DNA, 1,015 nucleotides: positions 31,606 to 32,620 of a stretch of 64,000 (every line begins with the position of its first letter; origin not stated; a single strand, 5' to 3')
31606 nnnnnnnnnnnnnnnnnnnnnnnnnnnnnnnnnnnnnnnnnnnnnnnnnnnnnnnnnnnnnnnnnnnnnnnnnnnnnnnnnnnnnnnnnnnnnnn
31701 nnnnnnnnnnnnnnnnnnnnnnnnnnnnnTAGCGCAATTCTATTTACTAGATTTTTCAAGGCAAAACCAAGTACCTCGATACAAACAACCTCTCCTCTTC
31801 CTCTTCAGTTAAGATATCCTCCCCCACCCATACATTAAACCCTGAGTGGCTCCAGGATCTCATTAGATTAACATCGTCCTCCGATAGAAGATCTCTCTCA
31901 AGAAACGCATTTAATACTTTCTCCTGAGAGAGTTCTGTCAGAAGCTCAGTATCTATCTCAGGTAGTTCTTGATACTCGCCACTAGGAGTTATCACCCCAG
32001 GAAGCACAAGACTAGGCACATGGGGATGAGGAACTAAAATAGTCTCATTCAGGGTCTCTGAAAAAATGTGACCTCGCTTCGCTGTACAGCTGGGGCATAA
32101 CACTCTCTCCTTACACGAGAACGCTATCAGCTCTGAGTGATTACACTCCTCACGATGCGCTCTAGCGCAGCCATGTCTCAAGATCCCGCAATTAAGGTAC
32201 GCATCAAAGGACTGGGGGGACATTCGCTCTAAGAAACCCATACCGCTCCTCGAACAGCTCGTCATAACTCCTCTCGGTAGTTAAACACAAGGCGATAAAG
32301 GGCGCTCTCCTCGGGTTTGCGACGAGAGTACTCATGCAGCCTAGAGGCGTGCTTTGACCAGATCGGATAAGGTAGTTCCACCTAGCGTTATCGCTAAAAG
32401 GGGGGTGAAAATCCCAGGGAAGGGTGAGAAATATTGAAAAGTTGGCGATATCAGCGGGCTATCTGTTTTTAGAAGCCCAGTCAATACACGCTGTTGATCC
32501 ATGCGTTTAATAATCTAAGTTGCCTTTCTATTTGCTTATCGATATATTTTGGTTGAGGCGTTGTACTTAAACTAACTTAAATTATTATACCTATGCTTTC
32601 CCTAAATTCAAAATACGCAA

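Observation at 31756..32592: G+C-rich remnant of an IS91-family transposase, a signature of foreign DNA in a low-GC genome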

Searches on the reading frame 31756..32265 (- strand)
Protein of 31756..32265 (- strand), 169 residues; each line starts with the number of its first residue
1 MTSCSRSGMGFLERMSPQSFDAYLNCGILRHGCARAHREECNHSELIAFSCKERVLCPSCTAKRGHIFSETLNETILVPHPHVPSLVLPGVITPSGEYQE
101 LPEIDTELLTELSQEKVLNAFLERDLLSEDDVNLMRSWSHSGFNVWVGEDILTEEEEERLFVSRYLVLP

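Call 5: search_protein_families(library=pfam, proteins=[window:31756-32265:-], max_evalue=1)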
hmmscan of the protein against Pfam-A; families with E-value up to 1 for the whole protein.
window:31756-32265:- (169 aa): 1 family
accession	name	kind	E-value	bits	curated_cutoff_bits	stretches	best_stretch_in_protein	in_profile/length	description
PF14319.11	Zn_Tnp_IS91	-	1.2e-10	41.7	26.3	1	16-82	19-85/90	Transposase zinc-binding domain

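Call 6: search_protein_families(library=ncbifam, proteins=[window:31756-32265:-], max_evalue=1)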
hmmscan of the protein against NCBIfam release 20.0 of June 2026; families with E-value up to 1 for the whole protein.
window:31756-32265:- (169 aa): 2 families
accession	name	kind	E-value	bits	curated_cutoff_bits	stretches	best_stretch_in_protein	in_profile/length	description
NF052416.1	ISCR_clade_Ia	exception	1.7e-14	53.3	925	1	18-81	64-127/509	ISCR element clade Ia family transposase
NF033538.2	transpos_IS91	equivalog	2.3e-06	26.9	125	1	18-82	25-89/356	IS91 family transposase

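Call 7: find_homologous_proteins(query=window:31756-32265:-, max_evalue=0.001)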
Query window:31756-32265:- (169 aa): 42 proteins with E <= 0.001 among 64 candidates.
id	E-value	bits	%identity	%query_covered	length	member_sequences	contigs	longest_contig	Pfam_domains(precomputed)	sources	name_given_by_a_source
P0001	2.4e-104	364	100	95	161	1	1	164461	PF14319.12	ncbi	-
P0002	1.2e-63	232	72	49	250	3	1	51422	PF14319.12,PF04986.19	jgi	jgi:hypothetical protein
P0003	2.1e-59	218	69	53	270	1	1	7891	PF14319.12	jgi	jgi:hypothetical protein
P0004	1.6e-43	166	70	38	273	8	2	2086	PF14319.12,PF04986.19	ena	-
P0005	3.6e-43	165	43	62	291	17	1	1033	PF14319.12,PF04986.19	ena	-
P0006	6.0e-40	155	35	93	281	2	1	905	PF14319.12,PF04986.19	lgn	-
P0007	2.1e-37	146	53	49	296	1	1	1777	PF14319.12,PF04986.19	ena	-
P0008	3.6e-34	136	69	38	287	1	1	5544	PF14319.12,PF04986.19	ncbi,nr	ncbi:MAG: transposase zinc-binding domain-containing protein [Bdellovibrionales bacterium]|nr:transp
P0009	1.5e-32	131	41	54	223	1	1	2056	PF14319.12,PF04986.19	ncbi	-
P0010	4.2e-32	129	32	82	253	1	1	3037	PF14319.12,PF04986.19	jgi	-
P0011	1.5e-30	124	79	43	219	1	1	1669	PF14319.12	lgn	-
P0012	2.5e-25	107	66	43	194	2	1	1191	PF14319.12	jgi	-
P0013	2.5e-25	107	65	37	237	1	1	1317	PF14319.12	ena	-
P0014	3.3e-25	107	61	46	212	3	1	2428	PF14319.12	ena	-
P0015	5.3e-25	106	53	53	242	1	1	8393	PF14319.12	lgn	-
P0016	3.3e-24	103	59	43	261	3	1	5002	PF14319.12,PF04986.19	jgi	-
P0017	4.8e-24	103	63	46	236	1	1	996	PF14319.12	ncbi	-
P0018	5.1e-24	103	67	37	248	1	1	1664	PF14319.12,PF04986.19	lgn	-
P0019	2.7e-23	101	67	43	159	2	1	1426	PF14319.12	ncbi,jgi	jgi:hypothetical protein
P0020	1.1e-22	99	55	44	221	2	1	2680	PF14319.12,PF04986.19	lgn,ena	-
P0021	2.4e-22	97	64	43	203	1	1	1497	PF14319.12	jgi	-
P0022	1.2e-21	95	60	41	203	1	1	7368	PF14319.12,PF04986.19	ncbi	-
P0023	1.6e-21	95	64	43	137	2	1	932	PF14319.12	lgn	-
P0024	1.9e-21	95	60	45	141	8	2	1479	PF14319.12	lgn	-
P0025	9.8e-21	92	64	43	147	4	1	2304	PF14319.12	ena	-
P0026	2.9e-20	91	57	47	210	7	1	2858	PF14319.12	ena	-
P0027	4.2e-20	90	66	37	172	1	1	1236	PF14319.12,PF04986.19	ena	-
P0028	5.6e-20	90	59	44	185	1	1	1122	PF14319.12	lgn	-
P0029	1.6e-19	88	51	50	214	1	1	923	PF14319.12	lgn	-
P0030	1.8e-19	88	57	46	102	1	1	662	PF14319.12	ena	-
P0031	2.1e-19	88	56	49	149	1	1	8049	PF14319.12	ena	-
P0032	1.3e-18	85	52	50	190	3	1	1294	PF14319.12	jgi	-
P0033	2.7e-18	84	66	37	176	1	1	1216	PF14319.12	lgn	-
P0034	7.4e-17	80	89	27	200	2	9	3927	PF04986.19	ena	-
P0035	7.8e-17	80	69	41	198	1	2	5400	PF04986.19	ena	-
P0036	7.8e-16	76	55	41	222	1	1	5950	PF14319.12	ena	-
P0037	3.9e-15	74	69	33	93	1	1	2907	PF14319.12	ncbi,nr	ncbi:hypothetical protein EBR25_12965 [bacterium]|nr:hypothetical protein [bacterium]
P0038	3.8e-11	61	44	47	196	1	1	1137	PF14319.12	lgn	-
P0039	2.5e-8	52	63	25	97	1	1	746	PF14319.12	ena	-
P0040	9.2e-8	50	63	30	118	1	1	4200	PF04986.19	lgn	-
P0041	1.3e-7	50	60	28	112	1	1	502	PF04986.19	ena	-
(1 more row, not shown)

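Call 9: find_encoding_contigs(protein=P0001, flank=3000, max_places=3)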
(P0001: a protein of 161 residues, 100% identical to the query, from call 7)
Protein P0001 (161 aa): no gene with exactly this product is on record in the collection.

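Call 16: find_encoding_contigs(protein=P0003, flank=5000, max_places=3)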
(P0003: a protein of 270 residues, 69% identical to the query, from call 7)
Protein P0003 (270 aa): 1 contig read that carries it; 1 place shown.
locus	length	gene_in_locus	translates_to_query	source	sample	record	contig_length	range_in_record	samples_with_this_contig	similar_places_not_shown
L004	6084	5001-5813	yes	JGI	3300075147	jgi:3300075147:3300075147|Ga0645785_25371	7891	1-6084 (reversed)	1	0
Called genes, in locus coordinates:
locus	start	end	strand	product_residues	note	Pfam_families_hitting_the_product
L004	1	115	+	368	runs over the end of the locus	-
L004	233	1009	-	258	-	PF08843:AbiEii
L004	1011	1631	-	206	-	-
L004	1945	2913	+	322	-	PF13428:TPR_14 (faint), PF13371:TPR_9 (faint), PF00515:TPR_1 (faint), PF07719:TPR_2 (faint), PF13174:TPR_6 (faint), PF13181:TPR_8 (faint), PF13424:TPR_12 (faint), PF13432:TPR_16 (weak), +2 more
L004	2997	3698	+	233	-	-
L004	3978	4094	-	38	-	-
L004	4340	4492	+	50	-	-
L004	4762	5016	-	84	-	-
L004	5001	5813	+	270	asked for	PF14319:Zn_Tnp_IS91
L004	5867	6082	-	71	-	?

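Call 17: find_encoding_contigs(protein=P0034, flank=5000, max_places=6)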
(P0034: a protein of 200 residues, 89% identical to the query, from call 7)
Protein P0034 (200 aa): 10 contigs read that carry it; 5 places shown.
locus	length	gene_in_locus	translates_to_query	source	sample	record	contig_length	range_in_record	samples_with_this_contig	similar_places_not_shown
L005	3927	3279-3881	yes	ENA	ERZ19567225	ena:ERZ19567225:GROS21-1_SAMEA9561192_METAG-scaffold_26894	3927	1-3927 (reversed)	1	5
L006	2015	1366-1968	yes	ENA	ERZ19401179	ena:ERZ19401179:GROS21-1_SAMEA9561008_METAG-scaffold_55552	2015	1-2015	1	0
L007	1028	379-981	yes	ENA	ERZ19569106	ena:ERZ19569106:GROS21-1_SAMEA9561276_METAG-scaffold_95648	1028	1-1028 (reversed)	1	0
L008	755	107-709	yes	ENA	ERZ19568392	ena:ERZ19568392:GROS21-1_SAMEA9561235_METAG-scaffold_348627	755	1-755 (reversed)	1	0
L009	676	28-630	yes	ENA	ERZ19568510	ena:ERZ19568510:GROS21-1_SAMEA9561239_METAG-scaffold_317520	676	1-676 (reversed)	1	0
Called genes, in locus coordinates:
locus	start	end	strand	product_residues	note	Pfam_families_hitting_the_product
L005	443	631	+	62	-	-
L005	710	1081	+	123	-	-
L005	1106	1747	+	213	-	PF08906:T6SS_Tdi1_C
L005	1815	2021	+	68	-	-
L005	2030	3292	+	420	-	PF07732:Cu-oxidase_3, PF00394:Cu-oxidase (weak), PF07731:Cu-oxidase_2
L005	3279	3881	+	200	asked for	PF04986:Y2_Tnp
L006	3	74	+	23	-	?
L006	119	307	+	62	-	-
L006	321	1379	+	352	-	-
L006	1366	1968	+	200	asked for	PF04986:Y2_Tnp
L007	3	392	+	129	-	?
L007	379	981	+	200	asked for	PF04986:Y2_Tnp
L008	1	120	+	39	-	?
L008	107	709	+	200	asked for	PF04986:Y2_Tnp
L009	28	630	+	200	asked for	PF04986:Y2_Tnp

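Call 18: find_encoding_contigs(protein=P0002, flank=6000, max_places=3)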
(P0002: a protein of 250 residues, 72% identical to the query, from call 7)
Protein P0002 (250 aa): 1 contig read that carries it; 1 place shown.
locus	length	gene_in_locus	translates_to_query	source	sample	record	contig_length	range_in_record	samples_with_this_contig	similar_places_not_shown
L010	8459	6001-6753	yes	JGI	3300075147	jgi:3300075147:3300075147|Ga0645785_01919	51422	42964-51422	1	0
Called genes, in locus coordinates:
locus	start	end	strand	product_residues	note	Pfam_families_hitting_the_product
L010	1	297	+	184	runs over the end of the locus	PF13701:DDE_Tnp_1_4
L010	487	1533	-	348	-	PF03050:DDE_Tnp_IS66, PF13817:DDE_Tnp_IS66_C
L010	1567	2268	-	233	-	-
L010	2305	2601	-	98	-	PF05717:TnpB_IS66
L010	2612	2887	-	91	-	-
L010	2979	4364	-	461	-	PF14706:Tnp_DNA_bind, PF01609:DDE_Tnp_1 (weak), PF02281:Dimer_Tnp_Tn5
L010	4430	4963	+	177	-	-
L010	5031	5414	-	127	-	-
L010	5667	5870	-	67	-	-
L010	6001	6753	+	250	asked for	PF14319:Zn_Tnp_IS91, PF04986:Y2_Tnp (faint)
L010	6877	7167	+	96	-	PF04986:Y2_Tnp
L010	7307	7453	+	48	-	-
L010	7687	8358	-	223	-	PF04389:Peptidase_M28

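Call 27: search_protein_families(library=pfam, proteins=[P0005, P0007, P0034, P0040, P0035], max_evalue=0.01)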
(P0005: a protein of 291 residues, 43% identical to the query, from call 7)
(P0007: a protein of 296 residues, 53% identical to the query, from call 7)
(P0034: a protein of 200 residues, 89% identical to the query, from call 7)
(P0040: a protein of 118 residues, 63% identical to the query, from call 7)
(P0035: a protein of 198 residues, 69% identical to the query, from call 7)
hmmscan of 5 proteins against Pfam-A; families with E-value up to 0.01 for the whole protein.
P0005 (291 aa): 2 families
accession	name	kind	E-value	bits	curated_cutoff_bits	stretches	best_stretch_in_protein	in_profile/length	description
PF04986.18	Y2_Tnp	-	6.8e-20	72.3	20.9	1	117-284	1-179/183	Putative transposase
PF14319.11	Zn_Tnp_IS91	-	1e-16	61.1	26.3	1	3-74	21-90/90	Transposase zinc-binding domain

P0007 (296 aa): 2 families
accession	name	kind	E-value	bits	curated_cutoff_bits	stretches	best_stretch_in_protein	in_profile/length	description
PF14319.11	Zn_Tnp_IS91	-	1.1e-13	51.4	26.3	1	3-76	21-90/90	Transposase zinc-binding domain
PF04986.18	Y2_Tnp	-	2.8e-12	47.4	20.9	1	118-244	3-139/183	Putative transposase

P0034 (200 aa): 1 family
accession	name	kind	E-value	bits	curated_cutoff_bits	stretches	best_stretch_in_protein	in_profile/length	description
PF04986.18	Y2_Tnp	-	2.1e-14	54.4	20.9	1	14-114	81-178/183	Putative transposase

P0040 (118 aa): 1 family
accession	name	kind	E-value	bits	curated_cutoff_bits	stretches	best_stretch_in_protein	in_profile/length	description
PF04986.18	Y2_Tnp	-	6.4e-07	30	20.9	1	73-108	1-36/183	Putative transposase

P0035 (198 aa): 1 family
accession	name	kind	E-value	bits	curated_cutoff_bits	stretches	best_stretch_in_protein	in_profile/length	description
PF04986.18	Y2_Tnp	-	3.5e-07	30.8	20.9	1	9-69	1-59/183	Putative transposase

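Call 30: find_encoding_contigs(protein=P0040, flank=5000, max_places=3)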
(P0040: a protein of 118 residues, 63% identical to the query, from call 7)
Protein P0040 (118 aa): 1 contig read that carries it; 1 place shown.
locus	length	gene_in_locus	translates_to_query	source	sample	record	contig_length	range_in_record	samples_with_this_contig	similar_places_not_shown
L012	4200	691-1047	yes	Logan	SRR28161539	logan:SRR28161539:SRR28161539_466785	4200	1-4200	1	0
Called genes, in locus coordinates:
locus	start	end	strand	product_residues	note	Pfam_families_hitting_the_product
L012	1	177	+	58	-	?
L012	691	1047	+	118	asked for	PF04986:Y2_Tnp (weak)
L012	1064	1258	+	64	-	-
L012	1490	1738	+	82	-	-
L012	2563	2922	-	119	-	PF00589:Phage_integrase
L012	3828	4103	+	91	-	-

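Call 31: find_encoding_contigs(protein=P0035, flank=5000, max_places=3)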
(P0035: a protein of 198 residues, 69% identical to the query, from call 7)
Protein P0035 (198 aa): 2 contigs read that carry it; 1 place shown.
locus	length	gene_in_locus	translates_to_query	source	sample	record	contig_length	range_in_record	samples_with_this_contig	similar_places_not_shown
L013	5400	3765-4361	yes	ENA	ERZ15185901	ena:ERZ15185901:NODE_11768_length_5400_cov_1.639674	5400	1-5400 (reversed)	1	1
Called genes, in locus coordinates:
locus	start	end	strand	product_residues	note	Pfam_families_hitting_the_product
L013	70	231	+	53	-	-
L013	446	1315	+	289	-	PF00144:Beta-lactamase, PF13354:Beta-lactamase2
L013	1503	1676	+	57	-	-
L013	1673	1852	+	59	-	-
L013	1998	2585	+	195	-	-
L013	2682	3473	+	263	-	PF13489:Methyltransf_23, PF02353:CMAS, PF08241:Methyltransf_11, PF08242:Methyltransf_12, PF13649:Methyltransf_25, PF13847:Methyltransf_31 (weak)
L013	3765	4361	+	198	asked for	PF04986:Y2_Tnp (weak)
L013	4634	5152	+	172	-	-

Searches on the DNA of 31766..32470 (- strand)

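Call 77: search_dna_similar(query=window:31766-32470:-, collection=plasmids, mode=distant, max_rows=8, max_evalue=0.01)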
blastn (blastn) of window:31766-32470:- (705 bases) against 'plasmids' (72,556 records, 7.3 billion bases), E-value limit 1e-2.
No match.
